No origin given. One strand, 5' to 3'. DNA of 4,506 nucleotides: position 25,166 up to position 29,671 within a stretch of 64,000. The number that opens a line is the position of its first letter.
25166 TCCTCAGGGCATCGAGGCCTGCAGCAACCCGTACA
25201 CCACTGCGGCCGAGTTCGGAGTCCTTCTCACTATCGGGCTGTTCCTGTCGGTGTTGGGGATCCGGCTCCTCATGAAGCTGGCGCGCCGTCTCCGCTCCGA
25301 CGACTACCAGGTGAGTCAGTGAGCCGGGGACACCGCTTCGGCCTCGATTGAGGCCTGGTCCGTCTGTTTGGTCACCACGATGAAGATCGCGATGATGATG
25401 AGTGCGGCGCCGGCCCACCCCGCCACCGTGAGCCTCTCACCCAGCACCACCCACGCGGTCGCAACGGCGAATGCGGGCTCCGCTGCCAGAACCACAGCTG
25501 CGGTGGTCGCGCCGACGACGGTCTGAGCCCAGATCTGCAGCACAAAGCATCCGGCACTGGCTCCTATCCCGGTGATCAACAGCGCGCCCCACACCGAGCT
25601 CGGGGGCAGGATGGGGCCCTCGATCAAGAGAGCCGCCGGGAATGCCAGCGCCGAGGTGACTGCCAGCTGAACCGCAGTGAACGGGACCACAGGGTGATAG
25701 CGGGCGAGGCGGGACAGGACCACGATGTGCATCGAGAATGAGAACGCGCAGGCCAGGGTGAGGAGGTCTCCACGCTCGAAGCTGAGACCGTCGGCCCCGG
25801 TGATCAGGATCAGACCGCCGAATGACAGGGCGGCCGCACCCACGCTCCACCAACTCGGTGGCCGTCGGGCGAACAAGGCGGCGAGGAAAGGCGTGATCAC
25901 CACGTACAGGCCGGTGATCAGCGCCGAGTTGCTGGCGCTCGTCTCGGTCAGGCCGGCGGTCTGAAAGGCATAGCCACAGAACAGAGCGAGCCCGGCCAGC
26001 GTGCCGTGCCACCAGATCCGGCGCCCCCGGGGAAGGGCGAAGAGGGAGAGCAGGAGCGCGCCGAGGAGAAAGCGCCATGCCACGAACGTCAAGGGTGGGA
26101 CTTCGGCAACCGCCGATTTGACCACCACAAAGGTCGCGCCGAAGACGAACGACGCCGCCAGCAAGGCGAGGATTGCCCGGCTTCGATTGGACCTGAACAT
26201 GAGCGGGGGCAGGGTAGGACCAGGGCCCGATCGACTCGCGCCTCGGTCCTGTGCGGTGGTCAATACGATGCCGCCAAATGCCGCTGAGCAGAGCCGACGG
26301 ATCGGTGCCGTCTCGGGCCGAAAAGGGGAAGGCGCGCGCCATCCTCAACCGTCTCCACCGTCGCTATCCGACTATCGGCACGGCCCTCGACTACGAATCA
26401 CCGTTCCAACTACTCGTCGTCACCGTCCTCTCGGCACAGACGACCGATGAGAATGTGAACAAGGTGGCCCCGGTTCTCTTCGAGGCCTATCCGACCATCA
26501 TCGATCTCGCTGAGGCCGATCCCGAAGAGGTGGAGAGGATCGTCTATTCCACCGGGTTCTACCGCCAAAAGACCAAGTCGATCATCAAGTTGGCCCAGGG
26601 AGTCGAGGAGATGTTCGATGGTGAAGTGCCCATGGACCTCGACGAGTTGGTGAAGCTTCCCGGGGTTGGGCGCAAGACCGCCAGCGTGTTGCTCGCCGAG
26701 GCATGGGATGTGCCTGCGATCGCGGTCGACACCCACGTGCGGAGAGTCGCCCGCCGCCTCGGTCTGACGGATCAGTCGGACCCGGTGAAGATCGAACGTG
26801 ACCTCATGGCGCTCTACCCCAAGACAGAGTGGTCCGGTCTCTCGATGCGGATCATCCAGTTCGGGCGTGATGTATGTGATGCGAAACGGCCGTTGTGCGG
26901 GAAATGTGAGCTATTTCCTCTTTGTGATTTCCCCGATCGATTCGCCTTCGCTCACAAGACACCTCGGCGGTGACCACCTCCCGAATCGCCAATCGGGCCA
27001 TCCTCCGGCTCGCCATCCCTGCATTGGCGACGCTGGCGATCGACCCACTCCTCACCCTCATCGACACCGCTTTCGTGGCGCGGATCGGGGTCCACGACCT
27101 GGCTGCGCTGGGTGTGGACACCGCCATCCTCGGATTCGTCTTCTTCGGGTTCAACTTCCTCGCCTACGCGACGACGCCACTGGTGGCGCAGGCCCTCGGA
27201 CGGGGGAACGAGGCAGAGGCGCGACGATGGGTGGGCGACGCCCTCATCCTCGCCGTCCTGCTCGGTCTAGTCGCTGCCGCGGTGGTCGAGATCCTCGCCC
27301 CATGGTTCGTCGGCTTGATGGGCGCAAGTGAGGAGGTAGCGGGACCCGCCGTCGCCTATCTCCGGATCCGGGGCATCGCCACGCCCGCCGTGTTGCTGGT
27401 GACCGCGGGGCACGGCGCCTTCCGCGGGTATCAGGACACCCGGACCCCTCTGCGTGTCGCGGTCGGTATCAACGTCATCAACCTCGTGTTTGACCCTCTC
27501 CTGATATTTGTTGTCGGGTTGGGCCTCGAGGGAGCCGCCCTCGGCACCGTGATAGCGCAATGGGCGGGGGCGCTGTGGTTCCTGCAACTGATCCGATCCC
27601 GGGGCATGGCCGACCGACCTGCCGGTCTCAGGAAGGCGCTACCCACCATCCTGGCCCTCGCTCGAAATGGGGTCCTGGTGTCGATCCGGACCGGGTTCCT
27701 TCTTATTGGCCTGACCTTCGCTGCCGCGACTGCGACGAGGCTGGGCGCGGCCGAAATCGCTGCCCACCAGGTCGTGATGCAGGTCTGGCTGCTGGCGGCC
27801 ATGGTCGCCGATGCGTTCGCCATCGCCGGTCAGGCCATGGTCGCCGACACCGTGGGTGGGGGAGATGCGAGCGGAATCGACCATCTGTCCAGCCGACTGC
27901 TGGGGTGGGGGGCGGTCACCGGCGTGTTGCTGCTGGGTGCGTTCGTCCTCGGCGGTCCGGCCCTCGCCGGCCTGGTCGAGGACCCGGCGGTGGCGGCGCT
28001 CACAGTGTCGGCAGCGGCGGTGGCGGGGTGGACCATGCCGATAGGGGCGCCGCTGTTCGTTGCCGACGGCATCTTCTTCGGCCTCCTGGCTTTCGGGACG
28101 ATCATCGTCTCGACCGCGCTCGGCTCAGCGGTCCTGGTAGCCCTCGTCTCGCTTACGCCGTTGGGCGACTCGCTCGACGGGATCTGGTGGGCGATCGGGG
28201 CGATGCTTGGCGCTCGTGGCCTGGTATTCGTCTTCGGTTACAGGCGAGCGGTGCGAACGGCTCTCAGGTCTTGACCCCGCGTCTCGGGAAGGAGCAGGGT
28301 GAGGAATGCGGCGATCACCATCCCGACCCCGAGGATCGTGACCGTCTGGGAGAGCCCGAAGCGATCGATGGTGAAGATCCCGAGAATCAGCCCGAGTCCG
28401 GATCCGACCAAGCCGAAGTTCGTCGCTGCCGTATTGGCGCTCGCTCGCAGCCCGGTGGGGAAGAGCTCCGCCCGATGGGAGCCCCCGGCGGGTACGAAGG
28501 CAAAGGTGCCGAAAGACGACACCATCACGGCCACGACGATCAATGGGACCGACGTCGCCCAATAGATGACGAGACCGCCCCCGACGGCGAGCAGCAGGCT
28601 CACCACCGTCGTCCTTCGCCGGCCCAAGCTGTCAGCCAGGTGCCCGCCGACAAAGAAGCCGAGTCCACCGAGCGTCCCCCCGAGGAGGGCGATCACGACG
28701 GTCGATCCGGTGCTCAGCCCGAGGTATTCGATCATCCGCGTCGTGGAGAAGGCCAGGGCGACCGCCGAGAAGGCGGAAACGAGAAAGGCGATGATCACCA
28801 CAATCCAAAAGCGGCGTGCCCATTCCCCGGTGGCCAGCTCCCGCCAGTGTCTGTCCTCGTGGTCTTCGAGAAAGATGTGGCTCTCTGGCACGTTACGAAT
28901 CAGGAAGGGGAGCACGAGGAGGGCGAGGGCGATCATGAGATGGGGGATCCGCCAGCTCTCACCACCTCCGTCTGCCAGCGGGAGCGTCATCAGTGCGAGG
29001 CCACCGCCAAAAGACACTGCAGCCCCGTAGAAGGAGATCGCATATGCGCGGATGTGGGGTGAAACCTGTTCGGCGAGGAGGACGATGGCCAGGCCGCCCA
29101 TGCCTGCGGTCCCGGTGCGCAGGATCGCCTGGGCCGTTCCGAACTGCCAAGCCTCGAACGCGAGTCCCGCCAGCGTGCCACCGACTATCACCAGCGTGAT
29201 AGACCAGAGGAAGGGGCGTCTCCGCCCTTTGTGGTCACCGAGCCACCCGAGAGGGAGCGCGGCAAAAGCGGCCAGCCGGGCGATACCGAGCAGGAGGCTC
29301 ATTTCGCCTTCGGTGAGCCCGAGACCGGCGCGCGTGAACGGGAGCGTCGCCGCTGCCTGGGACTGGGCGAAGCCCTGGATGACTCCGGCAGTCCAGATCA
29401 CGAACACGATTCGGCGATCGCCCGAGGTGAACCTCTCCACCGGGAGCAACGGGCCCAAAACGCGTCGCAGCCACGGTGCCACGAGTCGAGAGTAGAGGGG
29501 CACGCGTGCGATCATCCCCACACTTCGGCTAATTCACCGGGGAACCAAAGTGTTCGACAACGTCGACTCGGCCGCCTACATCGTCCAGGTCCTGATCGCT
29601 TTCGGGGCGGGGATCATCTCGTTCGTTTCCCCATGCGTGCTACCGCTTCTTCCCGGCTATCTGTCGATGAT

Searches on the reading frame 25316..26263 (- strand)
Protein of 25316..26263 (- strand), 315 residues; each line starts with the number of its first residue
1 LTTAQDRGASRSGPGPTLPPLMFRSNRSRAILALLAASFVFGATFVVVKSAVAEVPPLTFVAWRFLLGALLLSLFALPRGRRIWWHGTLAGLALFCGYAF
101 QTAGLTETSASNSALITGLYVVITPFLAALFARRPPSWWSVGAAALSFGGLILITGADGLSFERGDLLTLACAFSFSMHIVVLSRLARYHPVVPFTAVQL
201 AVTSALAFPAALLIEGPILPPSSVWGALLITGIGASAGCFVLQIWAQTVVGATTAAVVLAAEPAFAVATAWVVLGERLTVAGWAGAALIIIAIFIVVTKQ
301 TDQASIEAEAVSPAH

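Call 57: search_protein_families(library=pfam, proteins=[window:25316-26263:-], max_evalue=0.001)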
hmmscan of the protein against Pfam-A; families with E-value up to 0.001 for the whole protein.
window:25316-26263:- (315 aa): 1 family
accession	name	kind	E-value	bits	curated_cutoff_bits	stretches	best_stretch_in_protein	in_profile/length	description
PF00892.27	EamA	-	2.7e-44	151.2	28.2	2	29-155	2-134/135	EamA-like transporter family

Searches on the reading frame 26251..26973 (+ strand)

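Call 57: search_protein_families(library=pfam, proteins=[window:26251-26973:+], max_evalue=0.001)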
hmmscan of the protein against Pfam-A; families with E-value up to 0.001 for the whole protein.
window:26251-26973:+ (240 aa): 3 families
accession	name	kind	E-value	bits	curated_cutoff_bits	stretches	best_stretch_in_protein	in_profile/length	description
PF00730.31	HhH-GPD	-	2.1e-25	89.6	26.2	1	56-190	1-107/108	HhH-GPD superfamily base excision DNA repair protein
PF00633.29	HHH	-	4.9e-07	29.7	24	1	122-149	2-29/30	Helix-hairpin-helix motif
PF14520.12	HHH_5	-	7.3e-06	26.8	27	0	128-151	32-55/57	Helix-hairpin-helix domain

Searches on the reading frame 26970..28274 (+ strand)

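Call 57: search_protein_families(library=pfam, proteins=[window:26970-28274:+], max_evalue=0.001)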
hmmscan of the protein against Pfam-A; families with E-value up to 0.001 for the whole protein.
window:26970-28274:+ (434 aa): 1 family
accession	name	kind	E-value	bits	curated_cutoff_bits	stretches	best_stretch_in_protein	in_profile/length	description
PF01554.23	MatE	-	1.6e-36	125.9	24.9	2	17-177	1-161/161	MatE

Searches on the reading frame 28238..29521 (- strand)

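Call 57: search_protein_families(library=pfam, proteins=[window:28238-29521:-], max_evalue=0.001)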
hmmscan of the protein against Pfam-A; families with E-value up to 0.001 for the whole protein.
window:28238-29521:- (427 aa): 2 families
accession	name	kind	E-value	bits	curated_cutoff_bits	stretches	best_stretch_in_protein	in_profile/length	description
PF07690.21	MFS_1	-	3.5e-35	122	33.4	2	43-323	2-289/347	Major Facilitator Superfamily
PF00083.30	Sugar_tr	-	3e-17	63.1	22.3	2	73-218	47-198/452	Sugar (and other) transporter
